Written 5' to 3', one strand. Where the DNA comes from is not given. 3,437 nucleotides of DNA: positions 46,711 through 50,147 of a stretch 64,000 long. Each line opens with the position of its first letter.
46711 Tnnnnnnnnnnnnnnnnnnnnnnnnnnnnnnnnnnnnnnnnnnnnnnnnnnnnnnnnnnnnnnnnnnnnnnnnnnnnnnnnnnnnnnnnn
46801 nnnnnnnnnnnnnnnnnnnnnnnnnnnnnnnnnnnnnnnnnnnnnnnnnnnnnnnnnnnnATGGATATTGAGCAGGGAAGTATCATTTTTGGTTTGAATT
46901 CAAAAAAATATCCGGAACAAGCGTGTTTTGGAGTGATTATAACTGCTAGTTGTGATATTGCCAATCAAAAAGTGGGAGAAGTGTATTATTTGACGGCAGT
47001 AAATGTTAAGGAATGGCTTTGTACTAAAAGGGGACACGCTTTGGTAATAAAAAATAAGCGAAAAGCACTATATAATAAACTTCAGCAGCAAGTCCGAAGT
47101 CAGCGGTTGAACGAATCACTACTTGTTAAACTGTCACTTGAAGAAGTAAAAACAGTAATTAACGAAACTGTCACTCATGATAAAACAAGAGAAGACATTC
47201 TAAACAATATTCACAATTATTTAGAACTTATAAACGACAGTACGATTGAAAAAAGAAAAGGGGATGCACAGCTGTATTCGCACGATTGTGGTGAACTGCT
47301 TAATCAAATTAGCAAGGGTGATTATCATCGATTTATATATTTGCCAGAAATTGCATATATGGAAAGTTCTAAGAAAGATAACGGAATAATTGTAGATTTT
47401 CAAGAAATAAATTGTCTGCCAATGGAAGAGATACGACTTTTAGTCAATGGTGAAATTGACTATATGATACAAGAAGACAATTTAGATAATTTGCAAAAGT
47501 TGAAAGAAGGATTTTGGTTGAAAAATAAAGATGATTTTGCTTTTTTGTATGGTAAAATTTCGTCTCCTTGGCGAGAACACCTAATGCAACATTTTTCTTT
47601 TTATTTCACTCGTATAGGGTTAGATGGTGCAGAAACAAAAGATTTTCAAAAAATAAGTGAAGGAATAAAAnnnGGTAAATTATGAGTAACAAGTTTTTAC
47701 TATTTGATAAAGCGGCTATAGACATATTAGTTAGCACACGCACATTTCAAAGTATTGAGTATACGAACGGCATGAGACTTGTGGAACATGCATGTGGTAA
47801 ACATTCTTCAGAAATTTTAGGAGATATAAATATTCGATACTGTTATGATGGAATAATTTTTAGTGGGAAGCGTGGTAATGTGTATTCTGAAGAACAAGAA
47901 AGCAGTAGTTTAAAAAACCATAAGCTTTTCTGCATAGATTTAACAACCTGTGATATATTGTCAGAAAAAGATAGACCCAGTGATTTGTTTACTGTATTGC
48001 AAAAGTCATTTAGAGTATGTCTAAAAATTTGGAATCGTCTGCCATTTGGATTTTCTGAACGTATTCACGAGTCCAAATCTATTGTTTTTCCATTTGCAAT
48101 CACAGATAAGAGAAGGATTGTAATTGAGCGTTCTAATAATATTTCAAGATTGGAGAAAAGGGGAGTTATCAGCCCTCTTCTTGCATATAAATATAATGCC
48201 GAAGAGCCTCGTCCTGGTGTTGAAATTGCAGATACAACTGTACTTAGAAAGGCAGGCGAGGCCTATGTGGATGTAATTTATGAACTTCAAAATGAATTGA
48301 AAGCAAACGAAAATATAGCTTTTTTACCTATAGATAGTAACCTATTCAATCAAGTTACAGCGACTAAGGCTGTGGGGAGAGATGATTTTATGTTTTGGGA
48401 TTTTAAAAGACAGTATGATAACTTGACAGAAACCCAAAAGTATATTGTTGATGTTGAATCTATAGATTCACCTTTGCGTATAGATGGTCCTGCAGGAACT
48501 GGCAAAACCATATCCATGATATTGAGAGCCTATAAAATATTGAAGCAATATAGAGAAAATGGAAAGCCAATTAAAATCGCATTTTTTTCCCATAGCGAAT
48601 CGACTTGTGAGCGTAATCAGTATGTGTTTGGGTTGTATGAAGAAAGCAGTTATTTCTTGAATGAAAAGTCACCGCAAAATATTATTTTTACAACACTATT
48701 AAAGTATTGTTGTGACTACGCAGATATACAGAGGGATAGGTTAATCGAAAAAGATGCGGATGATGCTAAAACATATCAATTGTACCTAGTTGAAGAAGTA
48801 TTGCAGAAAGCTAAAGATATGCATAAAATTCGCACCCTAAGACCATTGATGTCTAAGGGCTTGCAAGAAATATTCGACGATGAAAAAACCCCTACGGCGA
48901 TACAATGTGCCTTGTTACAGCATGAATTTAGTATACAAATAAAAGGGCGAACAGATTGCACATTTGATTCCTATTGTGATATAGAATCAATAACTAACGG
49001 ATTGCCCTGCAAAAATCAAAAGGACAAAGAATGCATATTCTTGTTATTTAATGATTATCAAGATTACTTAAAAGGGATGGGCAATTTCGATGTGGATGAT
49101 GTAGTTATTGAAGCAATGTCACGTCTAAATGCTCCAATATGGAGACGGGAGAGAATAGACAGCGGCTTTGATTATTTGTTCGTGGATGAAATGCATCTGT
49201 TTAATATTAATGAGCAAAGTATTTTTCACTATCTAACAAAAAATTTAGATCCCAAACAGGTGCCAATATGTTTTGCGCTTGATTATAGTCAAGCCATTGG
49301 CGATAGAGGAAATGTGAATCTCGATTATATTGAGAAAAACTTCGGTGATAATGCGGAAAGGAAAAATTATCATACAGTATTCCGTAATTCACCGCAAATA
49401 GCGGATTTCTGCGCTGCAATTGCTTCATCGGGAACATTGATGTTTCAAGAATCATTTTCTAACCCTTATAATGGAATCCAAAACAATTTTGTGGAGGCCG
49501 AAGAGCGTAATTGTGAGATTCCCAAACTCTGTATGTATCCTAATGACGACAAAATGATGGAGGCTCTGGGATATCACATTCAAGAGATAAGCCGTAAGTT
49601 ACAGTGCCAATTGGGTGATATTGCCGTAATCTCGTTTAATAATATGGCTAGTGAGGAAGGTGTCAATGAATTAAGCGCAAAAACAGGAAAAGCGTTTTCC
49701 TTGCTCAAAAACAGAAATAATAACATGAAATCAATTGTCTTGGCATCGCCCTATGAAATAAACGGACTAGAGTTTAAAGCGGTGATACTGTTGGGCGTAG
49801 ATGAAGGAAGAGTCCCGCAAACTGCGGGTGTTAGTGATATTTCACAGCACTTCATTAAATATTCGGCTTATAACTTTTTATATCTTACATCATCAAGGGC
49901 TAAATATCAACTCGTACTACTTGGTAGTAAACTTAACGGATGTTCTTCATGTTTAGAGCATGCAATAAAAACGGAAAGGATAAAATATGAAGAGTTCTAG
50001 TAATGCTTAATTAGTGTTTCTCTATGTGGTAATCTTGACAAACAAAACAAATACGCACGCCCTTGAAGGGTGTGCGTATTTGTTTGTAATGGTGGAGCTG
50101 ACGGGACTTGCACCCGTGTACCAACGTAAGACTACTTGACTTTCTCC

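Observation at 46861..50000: Translationally coupled pair (unassignable 270-aa protein + N-terminally extended UvrD-like SF1 ATPase): candidate uncharacterised defence system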

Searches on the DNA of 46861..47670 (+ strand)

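Call 74: search_dna_similar(query=L012:6962-10016:+, collection=ecoli_genomes, mode=near, max_rows=12, rows=spread)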
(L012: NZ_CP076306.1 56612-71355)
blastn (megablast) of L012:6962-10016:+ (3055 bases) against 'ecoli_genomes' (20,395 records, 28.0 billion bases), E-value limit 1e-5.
Records with a match: 113; places in all: 113; records where one place covers at least 80% of the query: 109.
Genomes with a match: 113 of 5426; with a place that covers at least 80% of the query: 109. Places per genome that has any: lowest 1, median 1, highest 1. On chromosomes: 0 places; on plasmids: 113.
Best place of each record, by identity: >=99% 46; 95-99% 67.
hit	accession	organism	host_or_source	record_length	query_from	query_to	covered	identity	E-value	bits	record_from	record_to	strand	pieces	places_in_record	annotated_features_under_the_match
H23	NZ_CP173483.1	Escherichia coli strain 98221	Homo sapiens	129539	1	3055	100%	100.0%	0e+0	5659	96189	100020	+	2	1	UvrD-helicase domain-containing protein | IS1-like element IS1A family transposase | hypothetical protein (x2)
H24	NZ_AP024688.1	Escherichia coli strain FUJ80154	Homo sapiens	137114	1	3055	100%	100.0%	0e+0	5642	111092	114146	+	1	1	UvrD-helicase domain-containing protein | hypothetical protein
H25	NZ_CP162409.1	Escherichia coli strain PEC1021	Envirnment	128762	1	3055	100%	100.0%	0e+0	5642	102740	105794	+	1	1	UvrD-helicase domain-containing protein | hypothetical protein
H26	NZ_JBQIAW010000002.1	Escherichia coli strain 43905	Homo sapiens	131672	1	3055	100%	100.0%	0e+0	5642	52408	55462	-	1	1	UvrD-helicase domain-containing protein | hypothetical protein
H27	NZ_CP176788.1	Escherichia coli strain XJ23PTE1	floor swab at a pig slaughterhouse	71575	1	3055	100%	99.8%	0e+0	5617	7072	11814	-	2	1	UvrD-helicase domain-containing protein | IS91 family transposase | hypothetical protein (x2)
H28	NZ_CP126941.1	Escherichia coli O2:K1:H7 strain APEC E18055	Gallus gallus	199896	1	3055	100%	98.4%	0e+0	5365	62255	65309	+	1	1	UvrD-helicase domain-containing protein | hypothetical protein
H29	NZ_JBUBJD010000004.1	Escherichia coli strain GPEC1258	chicken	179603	1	3055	100%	98.4%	0e+0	5365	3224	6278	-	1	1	UvrD-helicase domain-containing protein | hypothetical protein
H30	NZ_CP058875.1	Escherichia coli strain STLEFF_47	Stanley WWTPs_47 WWTPs effluent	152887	1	3055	100%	98.3%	0e+0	5360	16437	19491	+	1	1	UvrD-helicase domain-containing protein | hypothetical protein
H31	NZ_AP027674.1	Escherichia coli strain PSS-07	Homo sapiens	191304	1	3055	100%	98.3%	0e+0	5360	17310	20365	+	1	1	UvrD-helicase domain-containing protein | hypothetical protein (x2)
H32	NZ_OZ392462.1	Escherichia coli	Homo sapiens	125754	1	3055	100%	98.3%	0e+0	5360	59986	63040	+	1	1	UvrD-helicase domain-containing protein | hypothetical protein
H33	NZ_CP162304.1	Escherichia coli strain XB2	chicken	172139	1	3055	100%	98.3%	0e+0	5354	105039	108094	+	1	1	UvrD-helicase domain-containing protein | hypothetical protein (x2)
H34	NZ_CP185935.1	Escherichia coli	Homo sapiens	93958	2877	3055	6%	100.0%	1e-86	331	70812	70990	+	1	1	none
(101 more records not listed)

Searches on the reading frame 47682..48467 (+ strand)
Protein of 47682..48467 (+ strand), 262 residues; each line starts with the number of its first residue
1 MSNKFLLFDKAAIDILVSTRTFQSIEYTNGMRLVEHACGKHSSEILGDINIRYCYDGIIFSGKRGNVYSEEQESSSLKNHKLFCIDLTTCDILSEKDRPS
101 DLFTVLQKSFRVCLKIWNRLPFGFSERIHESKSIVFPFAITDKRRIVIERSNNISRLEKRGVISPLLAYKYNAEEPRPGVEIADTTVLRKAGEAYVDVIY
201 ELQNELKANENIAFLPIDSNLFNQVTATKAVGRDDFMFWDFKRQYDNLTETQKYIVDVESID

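Call 41: predict_structure(alignment_id=A2)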
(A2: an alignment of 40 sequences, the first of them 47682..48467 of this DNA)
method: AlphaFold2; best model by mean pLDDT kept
length: 262 residues; sequences in the alignment: 40
mean_pLDDT: 85.1   pTM: 0.75
mean pLDDT of the five models: 85.1, 83.7, 81.6, 81.4, 80.8
residues with pLDDT >= 90: 163; 70-90: 54; 50-70: 17; < 50: 28
segments of 3 or more residues with pLDDT < 50: 69-76, 215-233
pLDDT, mean of each block of 10 residues (from residue 1): 91 97 95 97 96 97 72 58 97 96 97 95 88 91 93 90 94 82 93 95 92 51 40 55 86 81 55
secondary structure, 60 per line:
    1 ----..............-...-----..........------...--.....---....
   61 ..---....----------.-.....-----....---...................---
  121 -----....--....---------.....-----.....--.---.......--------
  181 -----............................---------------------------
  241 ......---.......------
elements in order: E5-9 H10-18 H28-37 E44-46 E49-53 E57-62 H66-69 E82-86 H92-95 H99-117 E126-129 E132-135 E145-149 H155-159 E166-172 H186-213 H241-246 H250-256

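Call 47: fold_search(model_id=the predicted structure, library=pdb)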
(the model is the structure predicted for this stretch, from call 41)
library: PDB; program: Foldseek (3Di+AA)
matches with E <= 10: 231; with E <= 0.001: 0
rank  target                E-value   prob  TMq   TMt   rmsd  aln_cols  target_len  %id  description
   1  3huh_B                1.8e-01  0.09  0.14  0.21  13.9       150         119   11  The structure of biphenyl-2,3-diol 1,2-dioxygenase iii-related protein from salmonella typhimurium (released 2009-06-23)
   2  7awk                  2.6e-01  0.33  0.19  0.35   7.4       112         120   11  Crystal structure of the HigB1 toxin mutant K95A from Mycobacterium tuberculosis (Rv1955) (released 2021-11-24)
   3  8x5u                  3.0e-01  0.06  0.12  0.17  18.0       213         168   11  Crystal structure of Thermus thermophilus peptidyl-tRNA hydrolase C-terminal 16 amino acid deletion mutant (released 2024-11-20)
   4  7nbu_Y                3.1e-01  0.38  0.20  0.38   7.2       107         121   12  Structure of the HigB1 toxin mutant K95A from Mycobacterium tuberculosis (Rv1955) and its target, the cspA mRNA, on th (released 2022-03-02)
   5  3ey8_A                3.8e-01  0.08  0.14  0.21  12.7       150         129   11  Structure from the mobile metagenome of V. Pseudocholerae. VPC_CASS1 (released 2009-01-13)
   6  3pkw                  3.8e-01  0.08  0.15  0.17  12.2       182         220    7  Crystal Structure of Toxoflavin Lyase (TflA) bound to Mn(II) (released 2011-01-12)
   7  8x5t_B                3.8e-01  0.05  0.12  0.15  17.5       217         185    7  Crystal structure of Thermus thermophilus peptidyl-tRNA hydrolase in complex with adenosine 5'-monophosphate (released 2024-11-20)
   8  8x5t_A                3.8e-01  0.04  0.12  0.15  16.0       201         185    8  Crystal structure of Thermus thermophilus peptidyl-tRNA hydrolase in complex with adenosine 5'-monophosphate (released 2024-11-20)
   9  3ey8_B                4.0e-01  0.08  0.14  0.22  12.6       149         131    9  Structure from the mobile metagenome of V. Pseudocholerae. VPC_CASS1 (released 2009-01-13)
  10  3r4q_C                4.0e-01  0.04  0.11  0.16  13.1       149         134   10  Crystal structure of Lactoylglutathione lyase from Agrobacterium tumefaciens (released 2011-04-06)
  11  1kmz                  4.8e-01  0.07  0.15  0.25  12.2       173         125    8  MOLECULAR BASIS OF MITOMYCIN C RESICTANCE IN STREPTOMYCES: CRYSTAL STRUCTURES OF THE MRD PROTEIN WITH AND WITHOUT A DRUG (released 2002-07-19)
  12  3r4q_A                4.8e-01  0.06  0.12  0.19  12.8       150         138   10  Crystal structure of Lactoylglutathione lyase from Agrobacterium tumefaciens (released 2011-04-06)
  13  2j7k                  5.1e-01  0.02  0.12  0.06  21.2       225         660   13  Crystal structure of the T84A mutant EF-G:GDPCP complex (released 2007-10-23)
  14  3pkv                  5.5e-01  0.06  0.15  0.17  12.6       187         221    7  Crystal Structure of Toxoflavin Lyase (TflA) (released 2011-01-12)
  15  3r6a_B                5.8e-01  0.04  0.11  0.17  13.0       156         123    9  Crystal structure of an uncharacterized protein (hypothetical protein MM_3218) from Methanosarcina mazei. (released 2011-04-06)
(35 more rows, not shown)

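Call 68: search_solved_structures(query=A2, max_evalue=1)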
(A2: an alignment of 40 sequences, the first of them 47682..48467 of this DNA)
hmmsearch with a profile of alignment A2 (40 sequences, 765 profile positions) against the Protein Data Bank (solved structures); distinct sequences matched with E-value up to 1: 11.
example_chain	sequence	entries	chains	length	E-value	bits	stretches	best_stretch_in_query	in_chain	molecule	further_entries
1pjr_A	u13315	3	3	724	3.5e-05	25.2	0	665-712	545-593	PCRA | ATP-DEPENDENT HELICASE PCRA | HELICASE PCRA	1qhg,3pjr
1uaa_A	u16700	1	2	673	0.00092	20.5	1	441-569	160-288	PROTEIN (ATP-DEPENDENT DNA HELICASE REP.)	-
9dci_A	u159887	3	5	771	0.0044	18.2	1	441-503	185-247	ATP-dependent DNA helicase UvrD1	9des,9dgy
2pjr_A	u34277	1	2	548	0.052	14.7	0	442-526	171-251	PROTEIN (HELICASE PCRA)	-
4c2u_A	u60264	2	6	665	0.088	14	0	666-709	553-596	DNA HELICASE II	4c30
4c2t_A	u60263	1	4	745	0.12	13.5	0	666-709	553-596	DNA HELICASE II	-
6vsx_A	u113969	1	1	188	0.23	12.6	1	603-701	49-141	DNA helicase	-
2pjr_B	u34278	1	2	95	0.36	11.9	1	677-740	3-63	PROTEIN (HELICASE PCRA)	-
3lfu_A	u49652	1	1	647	0.42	11.7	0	668-709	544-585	DNA helicase II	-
2is1_A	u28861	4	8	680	0.49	11.5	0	668-709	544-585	DNA helicase II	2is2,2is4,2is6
3dmn_A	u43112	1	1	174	0.83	10.7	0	639-700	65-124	Putative DNA helicase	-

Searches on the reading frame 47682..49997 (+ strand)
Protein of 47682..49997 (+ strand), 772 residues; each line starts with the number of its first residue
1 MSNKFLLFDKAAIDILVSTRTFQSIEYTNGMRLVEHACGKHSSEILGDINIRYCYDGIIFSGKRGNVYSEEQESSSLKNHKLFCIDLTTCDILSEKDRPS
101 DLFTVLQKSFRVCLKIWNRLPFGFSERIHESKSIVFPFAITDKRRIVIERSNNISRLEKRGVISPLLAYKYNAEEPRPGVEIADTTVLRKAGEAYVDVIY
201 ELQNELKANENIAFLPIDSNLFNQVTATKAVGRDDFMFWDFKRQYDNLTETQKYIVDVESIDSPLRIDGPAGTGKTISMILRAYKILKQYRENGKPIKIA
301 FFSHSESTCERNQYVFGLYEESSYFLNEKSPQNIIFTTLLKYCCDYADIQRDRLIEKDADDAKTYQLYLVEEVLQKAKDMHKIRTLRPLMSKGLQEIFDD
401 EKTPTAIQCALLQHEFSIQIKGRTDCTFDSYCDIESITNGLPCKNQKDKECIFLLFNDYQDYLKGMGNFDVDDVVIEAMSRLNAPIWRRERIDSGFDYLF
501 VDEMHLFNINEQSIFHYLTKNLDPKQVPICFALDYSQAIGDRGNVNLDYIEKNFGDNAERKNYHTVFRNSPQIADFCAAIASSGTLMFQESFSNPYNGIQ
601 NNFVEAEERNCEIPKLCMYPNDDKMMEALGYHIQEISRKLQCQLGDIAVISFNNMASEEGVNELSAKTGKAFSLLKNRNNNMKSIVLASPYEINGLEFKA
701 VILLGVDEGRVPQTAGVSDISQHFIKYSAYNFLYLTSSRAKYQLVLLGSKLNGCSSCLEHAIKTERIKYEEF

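Call 3: search_protein_families(library=padloc, proteins=[window:47682-49997:+], max_evalue=1)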
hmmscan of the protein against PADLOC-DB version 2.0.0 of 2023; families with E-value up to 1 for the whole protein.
window:47682-49997:+ (772 aa): 6 families
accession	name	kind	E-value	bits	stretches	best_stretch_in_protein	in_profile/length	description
PDLC00127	GajB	-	6.9e-11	39.3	2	658-748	478-566/594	UrvD helicase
PDLC00117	GajB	-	9e-11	39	2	670-750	500-576/604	UrvD helicase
PDLC00132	GajB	-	2.2e-09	34.5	3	444-583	163-301/625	UrvD helicase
PDLC03802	RTasHel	-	6.3e-08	29.9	1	457-651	154-321/675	DRT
PDLC00121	GajB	-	0.011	12.3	1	247-295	5-51/565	UrvD helicase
PDLC01439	typeIV_DinG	-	0.028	11.1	1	258-367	30-120/575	CAS-IV-A; associated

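Call 4: search_protein_families(library=pfam, proteins=[window:47682-49997:+], max_evalue=1)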
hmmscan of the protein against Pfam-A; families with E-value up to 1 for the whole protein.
window:47682-49997:+ (772 aa): 3 families
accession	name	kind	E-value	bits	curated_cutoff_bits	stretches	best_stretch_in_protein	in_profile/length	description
PF00580.27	UvrD-helicase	-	7.7e-08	32.8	23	1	258-539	9-252/271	UvrD/REP helicase N-terminal domain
PF04851.21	ResIII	-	4e-05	24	22.5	1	264-324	25-81/164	Type III restriction enzyme, res subunit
PF13361.12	UvrD_C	-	0.022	14.6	25.6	1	683-745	285-344/350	UvrD-like helicase C-terminal domain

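Call 5: search_protein_families(library=ncbifam, proteins=[window:47682-49997:+], max_evalue=1)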
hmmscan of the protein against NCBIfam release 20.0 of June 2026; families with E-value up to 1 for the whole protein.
window:47682-49997:+ (772 aa): 5 families
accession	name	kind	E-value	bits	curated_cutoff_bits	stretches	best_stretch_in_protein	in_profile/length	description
NF041464.1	HelD_BACSU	equivalog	6.4e-05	21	419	1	602-704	634-732/779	RNA polymerase recycling motor HelD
TIGR01073.1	pcrA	equivalog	0.0003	19.3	911.2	0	683-746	547-607/725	DNA helicase PcrA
TIGR01074.1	rep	equivalog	0.0014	17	951.45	1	678-746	545-609/668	DNA helicase Rep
NF008172.0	PRK10919.1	equivalog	0.027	12.6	1168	0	448-516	159-228/673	DNA helicase Rep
TIGR03117.2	cas_csf4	equivalog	0.17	10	400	0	268-305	153-187/800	type IV CRISPR-associated DEAD/DEAH-box helicase Csf4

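Call 27: find_homologous_proteins(query=window:47682-49997:+)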
Query window:47682-49997:+ (772 aa): 356 proteins with E <= 0.001 among 6129 candidates; the best 120 are listed.
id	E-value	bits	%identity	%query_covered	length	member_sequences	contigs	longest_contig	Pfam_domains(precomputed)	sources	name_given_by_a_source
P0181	0.0e+0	1768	100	100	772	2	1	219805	PF00580.28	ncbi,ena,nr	ncbi:MAG: hypothetical protein J1F65_05485 [Clostridiales bacterium]|nr:hypothetical protein [Clostr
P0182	0.0e+0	1545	87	100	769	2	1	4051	PF04851.22,PF00580.28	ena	-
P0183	0.0e+0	1057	61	99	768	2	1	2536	PF00580.28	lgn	-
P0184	0.0e+0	1052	61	99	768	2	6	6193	PF00580.28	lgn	-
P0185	0.0e+0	1031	60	99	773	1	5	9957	PF00580.28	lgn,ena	-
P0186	0.0e+0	1030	58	99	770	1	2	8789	PF04851.22,PF00580.28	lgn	-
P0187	0.0e+0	1016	59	99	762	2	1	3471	PF00580.28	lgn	-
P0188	0.0e+0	1011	60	99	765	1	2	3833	PF04851.22,PF00580.28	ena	-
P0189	2.0e-298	1010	59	99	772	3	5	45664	PF00580.28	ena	-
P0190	1.7e-297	1007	60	99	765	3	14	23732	PF00580.28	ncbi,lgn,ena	-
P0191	3.6e-293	993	58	99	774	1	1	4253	PF04851.22,PF00580.28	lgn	-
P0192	3.8e-289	979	59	99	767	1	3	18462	PF04851.22,PF00580.28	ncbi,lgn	-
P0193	3.4e-285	966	57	99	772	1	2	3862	PF04851.22,PF00580.28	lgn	-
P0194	4.6e-285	966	58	99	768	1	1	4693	PF00580.28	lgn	-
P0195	1.9e-283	961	58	99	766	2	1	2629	PF00580.28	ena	-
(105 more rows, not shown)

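Call 50: search_protein_families(library=phrogs, proteins=[window:47682-49997:+], max_evalue=0.01)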
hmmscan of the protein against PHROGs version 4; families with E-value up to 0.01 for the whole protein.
window:47682-49997:+ (772 aa): 1 family
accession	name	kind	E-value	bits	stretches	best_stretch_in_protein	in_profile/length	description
phrog_1967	-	DNA, RNA and nucleotide metabolism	7.5e-14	52.2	1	192-301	102-201/776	DNA helicase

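Call 66: search_solved_structures(query=window:47682-49997:+, max_evalue=0.01)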
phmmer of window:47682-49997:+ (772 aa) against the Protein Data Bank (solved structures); distinct sequences matched with E-value up to 0.01: 0.
